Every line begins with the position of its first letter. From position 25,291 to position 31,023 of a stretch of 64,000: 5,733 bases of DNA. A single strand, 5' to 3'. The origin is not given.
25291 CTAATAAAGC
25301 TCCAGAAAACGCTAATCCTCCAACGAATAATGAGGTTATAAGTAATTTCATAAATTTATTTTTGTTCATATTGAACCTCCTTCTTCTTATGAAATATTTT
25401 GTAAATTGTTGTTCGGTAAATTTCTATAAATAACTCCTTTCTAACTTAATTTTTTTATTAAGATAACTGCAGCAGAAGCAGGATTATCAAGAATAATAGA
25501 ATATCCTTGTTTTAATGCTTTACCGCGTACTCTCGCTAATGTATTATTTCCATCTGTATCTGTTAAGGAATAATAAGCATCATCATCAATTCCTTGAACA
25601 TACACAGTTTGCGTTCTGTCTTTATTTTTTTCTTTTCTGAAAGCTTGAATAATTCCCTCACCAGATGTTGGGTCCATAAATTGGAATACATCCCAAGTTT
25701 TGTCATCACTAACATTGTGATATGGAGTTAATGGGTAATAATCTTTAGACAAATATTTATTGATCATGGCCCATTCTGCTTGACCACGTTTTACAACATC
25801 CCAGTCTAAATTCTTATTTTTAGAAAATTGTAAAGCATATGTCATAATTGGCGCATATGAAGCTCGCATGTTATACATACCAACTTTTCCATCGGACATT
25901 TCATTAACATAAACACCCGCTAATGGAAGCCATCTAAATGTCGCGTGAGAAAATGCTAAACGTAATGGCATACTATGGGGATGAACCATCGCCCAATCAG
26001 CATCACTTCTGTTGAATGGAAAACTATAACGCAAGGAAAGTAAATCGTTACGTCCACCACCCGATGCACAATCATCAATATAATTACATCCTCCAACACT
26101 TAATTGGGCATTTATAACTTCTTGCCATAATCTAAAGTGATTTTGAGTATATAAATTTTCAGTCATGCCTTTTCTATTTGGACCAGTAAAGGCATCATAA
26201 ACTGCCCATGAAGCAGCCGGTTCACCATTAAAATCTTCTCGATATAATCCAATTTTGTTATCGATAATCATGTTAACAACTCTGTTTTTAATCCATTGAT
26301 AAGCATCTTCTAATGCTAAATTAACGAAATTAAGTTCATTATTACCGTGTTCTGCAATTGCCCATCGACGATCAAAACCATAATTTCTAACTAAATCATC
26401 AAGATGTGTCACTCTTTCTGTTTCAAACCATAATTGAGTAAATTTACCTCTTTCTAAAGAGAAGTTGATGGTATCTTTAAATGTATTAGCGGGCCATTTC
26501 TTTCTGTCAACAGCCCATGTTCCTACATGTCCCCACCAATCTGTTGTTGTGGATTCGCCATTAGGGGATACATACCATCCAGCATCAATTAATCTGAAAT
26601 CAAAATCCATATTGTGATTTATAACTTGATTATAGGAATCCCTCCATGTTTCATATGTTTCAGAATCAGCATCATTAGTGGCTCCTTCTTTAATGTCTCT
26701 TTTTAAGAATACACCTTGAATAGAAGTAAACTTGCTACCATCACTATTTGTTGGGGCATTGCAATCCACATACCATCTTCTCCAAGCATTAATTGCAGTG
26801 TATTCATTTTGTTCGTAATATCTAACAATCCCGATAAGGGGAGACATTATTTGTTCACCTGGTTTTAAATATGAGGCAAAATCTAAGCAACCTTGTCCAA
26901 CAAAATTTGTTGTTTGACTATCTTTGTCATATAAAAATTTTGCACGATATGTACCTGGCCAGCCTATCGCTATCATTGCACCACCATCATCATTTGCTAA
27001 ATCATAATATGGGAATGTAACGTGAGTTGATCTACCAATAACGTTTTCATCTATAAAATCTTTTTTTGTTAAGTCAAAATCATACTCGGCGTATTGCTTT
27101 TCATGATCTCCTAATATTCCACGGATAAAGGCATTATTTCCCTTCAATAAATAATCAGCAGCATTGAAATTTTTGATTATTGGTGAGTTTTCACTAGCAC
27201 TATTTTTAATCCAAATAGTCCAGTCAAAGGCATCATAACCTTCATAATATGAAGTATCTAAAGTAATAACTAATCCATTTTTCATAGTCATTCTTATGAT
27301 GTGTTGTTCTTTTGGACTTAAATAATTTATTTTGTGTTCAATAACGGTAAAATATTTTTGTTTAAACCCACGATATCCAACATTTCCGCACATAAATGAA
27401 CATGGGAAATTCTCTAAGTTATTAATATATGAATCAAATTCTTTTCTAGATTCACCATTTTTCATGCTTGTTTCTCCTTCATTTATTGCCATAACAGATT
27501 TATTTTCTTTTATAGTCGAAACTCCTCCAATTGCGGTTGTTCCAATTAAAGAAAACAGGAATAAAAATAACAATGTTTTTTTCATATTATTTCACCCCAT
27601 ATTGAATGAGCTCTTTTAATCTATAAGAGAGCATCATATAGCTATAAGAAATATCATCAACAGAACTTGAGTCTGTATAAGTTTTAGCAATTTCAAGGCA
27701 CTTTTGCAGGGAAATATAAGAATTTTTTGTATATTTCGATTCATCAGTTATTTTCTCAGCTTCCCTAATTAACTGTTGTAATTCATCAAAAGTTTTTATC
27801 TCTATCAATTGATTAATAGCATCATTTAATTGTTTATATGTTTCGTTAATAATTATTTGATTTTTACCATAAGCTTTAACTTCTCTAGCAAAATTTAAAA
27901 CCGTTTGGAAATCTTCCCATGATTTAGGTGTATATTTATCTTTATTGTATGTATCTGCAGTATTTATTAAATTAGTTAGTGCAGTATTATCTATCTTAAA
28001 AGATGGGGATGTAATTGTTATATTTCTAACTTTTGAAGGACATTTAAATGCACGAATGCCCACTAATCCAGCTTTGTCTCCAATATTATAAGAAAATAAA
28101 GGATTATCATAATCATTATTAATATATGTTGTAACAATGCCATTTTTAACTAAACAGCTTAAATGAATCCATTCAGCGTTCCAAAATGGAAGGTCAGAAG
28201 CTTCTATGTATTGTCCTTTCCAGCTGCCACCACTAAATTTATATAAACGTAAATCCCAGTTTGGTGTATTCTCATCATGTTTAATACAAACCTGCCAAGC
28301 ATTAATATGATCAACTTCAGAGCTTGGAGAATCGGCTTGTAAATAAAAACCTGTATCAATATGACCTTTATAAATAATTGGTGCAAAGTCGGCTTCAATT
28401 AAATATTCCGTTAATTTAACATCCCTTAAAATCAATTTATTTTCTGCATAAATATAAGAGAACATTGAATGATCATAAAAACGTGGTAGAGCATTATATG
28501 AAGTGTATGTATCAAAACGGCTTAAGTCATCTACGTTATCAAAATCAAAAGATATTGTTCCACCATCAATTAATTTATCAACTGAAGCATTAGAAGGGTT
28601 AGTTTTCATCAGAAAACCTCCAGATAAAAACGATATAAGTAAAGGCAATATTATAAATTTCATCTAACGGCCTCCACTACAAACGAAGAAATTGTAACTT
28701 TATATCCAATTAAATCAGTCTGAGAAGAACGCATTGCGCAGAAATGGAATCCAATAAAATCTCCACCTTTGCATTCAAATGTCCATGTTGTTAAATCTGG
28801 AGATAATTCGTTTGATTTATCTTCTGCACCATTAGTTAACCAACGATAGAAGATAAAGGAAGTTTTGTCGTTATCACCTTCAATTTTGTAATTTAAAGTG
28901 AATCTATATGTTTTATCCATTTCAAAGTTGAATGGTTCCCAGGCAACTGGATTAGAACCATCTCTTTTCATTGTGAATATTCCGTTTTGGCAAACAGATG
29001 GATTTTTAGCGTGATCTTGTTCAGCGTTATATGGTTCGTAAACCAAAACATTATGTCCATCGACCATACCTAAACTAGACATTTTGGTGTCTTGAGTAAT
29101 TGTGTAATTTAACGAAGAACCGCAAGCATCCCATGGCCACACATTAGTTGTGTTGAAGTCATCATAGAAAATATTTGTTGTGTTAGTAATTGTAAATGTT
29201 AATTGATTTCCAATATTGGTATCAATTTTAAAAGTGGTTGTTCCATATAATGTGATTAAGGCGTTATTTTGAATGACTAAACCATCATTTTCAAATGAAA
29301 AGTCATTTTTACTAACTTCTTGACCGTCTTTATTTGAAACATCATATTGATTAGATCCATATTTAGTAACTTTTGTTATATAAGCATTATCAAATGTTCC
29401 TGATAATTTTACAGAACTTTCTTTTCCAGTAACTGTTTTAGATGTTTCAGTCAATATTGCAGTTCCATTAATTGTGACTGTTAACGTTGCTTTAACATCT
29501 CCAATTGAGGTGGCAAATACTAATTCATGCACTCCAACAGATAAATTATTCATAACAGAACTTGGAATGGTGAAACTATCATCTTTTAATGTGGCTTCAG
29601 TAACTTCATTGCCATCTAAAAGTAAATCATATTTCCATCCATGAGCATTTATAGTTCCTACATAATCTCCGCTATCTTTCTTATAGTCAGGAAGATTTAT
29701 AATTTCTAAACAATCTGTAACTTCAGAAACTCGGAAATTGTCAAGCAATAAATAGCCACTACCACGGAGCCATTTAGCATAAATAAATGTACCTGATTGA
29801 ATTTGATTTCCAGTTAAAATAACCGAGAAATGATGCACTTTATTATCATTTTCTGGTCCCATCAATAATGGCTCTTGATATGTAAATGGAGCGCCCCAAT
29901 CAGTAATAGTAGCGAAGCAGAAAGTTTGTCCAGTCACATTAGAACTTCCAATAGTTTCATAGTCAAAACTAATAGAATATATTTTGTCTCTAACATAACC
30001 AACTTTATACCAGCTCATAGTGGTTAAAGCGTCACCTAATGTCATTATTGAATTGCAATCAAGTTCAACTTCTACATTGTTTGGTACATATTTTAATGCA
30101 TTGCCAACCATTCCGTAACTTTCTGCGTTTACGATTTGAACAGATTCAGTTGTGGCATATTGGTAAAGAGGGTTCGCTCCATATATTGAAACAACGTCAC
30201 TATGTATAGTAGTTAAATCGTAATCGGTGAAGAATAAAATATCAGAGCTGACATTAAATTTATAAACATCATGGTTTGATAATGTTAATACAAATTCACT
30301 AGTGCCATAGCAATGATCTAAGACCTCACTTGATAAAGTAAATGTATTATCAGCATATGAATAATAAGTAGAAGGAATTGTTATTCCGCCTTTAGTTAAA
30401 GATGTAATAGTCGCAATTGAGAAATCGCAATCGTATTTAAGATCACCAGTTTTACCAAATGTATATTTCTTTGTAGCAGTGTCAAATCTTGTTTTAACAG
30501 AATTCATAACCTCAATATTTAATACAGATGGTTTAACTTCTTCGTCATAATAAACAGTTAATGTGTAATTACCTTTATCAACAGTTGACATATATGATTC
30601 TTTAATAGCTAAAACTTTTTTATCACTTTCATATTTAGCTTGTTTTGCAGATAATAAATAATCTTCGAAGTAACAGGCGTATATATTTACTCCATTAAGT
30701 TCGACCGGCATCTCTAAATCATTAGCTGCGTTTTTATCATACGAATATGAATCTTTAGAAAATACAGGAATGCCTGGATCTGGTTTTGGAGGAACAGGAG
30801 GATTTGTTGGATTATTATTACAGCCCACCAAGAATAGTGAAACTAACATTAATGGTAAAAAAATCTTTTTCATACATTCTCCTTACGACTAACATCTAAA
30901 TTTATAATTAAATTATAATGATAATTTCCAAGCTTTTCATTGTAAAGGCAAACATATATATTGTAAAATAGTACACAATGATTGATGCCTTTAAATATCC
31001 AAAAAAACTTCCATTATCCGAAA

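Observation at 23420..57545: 34-kb, 20-gene surface-glycan capture/degradation locus with an enzyme set that matches no textbook substrate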

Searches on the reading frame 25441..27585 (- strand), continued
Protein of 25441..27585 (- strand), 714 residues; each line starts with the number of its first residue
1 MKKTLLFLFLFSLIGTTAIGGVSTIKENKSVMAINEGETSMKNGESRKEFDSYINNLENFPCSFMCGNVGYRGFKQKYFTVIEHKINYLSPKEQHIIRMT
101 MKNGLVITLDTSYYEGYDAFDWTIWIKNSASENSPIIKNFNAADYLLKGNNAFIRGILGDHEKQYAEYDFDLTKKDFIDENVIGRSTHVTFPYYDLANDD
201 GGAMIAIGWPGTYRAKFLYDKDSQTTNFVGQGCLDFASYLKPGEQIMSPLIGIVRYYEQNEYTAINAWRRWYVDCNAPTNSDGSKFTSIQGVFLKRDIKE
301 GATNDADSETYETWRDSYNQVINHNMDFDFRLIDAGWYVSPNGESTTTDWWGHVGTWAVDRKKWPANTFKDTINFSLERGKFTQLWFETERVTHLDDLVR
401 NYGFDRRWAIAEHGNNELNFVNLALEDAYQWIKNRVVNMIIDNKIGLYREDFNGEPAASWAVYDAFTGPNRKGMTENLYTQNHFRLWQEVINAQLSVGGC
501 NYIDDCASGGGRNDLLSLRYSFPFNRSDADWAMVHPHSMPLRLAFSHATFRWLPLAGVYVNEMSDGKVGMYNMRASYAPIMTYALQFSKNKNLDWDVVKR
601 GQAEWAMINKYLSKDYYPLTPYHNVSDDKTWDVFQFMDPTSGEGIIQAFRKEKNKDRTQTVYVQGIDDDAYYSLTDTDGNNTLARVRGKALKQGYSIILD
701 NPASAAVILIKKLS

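Call 69: search_protein_families(library=pfam, proteins=[L090:5514-8951:+], max_evalue=5)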
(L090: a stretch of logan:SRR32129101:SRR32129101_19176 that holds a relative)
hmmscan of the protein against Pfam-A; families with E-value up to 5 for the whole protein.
L090:5514-8951:+ (1145 aa): 1 family
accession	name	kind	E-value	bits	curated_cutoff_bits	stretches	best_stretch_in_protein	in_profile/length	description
PF03442.20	CBM_X2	-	1.1e-09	38.7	28.9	3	918-968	31-82/83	Carbohydrate binding domain X2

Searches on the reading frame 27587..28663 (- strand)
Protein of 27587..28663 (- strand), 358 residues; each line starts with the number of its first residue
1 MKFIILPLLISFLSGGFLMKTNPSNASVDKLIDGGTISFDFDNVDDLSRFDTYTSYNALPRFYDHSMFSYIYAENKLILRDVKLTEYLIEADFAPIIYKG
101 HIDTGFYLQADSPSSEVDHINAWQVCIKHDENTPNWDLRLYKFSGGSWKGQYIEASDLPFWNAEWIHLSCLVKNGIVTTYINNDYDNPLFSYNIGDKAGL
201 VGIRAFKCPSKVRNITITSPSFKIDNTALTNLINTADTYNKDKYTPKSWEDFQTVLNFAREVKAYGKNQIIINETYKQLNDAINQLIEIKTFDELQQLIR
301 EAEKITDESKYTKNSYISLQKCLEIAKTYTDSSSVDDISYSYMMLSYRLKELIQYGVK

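Call 5: search_protein_families(library=pfam, proteins=[window:27587-28663:-], max_evalue=0.01)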
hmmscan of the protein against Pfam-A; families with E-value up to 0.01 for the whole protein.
window:27587-28663:- (358 aa): 1 family
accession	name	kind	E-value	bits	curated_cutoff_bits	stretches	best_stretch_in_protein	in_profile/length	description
PF07554.19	FIVAR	-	0.0084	17.2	29.2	0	227-286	3-70/71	FIVAR domain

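Call 9: search_protein_families(library=ncbifam, proteins=[window:27587-28663:-], max_evalue=0.01)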
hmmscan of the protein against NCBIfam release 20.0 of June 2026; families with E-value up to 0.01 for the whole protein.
window:27587-28663:- (358 aa): 3 families
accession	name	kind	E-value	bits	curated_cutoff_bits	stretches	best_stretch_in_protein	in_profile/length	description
NF046019.1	ZmpB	exception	3e-07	28.1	3000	1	222-296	542-617/1969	zinc metalloprotease B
NF047897.1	LctobiosidLnbX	equivalog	5.8e-06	24.4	2500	1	222-290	1414-1482/1498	lacto-N-biosidase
NF041578.1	betaarabinsidaseHypBA2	equivalog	7.3e-05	20.4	3200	1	212-286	1632-1708/1709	beta-L-arabinobiosidase HypBA2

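Call 69: search_protein_families(library=pfam, proteins=[window:27587-28663:-], max_evalue=5)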
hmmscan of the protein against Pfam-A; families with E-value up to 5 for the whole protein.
window:27587-28663:- (358 aa): 2 families
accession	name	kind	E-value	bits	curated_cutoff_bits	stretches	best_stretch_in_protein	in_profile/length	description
PF07554.19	FIVAR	-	0.0084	17.2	29.2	1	227-286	3-70/71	FIVAR domain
PF10828.13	DUF2570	-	0.064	13.7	26.6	1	248-324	18-92/108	Protein of unknown function (DUF2570)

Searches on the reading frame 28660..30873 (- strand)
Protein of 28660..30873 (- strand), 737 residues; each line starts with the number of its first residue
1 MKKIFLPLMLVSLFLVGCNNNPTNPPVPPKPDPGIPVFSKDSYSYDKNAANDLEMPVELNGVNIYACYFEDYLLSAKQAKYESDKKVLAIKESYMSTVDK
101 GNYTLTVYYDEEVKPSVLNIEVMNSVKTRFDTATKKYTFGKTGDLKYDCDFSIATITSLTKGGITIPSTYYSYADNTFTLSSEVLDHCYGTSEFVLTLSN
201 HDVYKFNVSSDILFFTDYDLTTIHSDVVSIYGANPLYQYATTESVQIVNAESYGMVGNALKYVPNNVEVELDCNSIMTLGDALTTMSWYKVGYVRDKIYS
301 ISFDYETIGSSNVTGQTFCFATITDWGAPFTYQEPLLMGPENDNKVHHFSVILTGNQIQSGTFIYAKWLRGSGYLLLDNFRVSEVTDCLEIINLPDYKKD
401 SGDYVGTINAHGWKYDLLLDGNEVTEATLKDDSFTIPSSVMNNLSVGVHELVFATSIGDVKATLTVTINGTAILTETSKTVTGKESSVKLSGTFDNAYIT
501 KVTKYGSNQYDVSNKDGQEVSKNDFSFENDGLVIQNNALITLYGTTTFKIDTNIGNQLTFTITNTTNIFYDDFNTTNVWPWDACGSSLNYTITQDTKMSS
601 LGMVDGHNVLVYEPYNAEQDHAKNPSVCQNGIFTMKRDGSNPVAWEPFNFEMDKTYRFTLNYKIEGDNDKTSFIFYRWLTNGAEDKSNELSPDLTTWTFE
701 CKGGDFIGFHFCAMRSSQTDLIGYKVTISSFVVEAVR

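Call 5: search_protein_families(library=pfam, proteins=[window:28660-30873:-], max_evalue=0.01)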
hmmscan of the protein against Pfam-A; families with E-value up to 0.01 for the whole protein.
window:28660-30873:- (737 aa): 1 family
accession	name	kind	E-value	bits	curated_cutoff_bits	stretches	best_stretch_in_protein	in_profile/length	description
PF03442.20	CBM_X2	-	3.3e-09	37.1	28.9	1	39-111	2-75/83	Carbohydrate binding domain X2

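Call 9: search_protein_families(library=ncbifam, proteins=[window:28660-30873:-], max_evalue=0.01)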
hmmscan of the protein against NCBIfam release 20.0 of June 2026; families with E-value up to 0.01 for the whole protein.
window:28660-30873:- (737 aa): 0 families

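Call 69: search_protein_families(library=pfam, proteins=[window:28660-30873:-], max_evalue=5)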
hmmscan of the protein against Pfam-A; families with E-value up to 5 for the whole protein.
window:28660-30873:- (737 aa): 3 families
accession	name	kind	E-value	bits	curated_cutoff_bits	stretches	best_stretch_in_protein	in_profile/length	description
PF03442.20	CBM_X2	-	3.3e-09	37.1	28.9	3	39-111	2-75/83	Carbohydrate binding domain X2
PF10365.15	DUF2436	-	0.02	15.1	25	1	589-668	80-161/164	Domain of unknown function (DUF2436)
PF24595.1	DUF7619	-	0.078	13.5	27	1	506-574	59-122/133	Domain of unknown function (DUF7619)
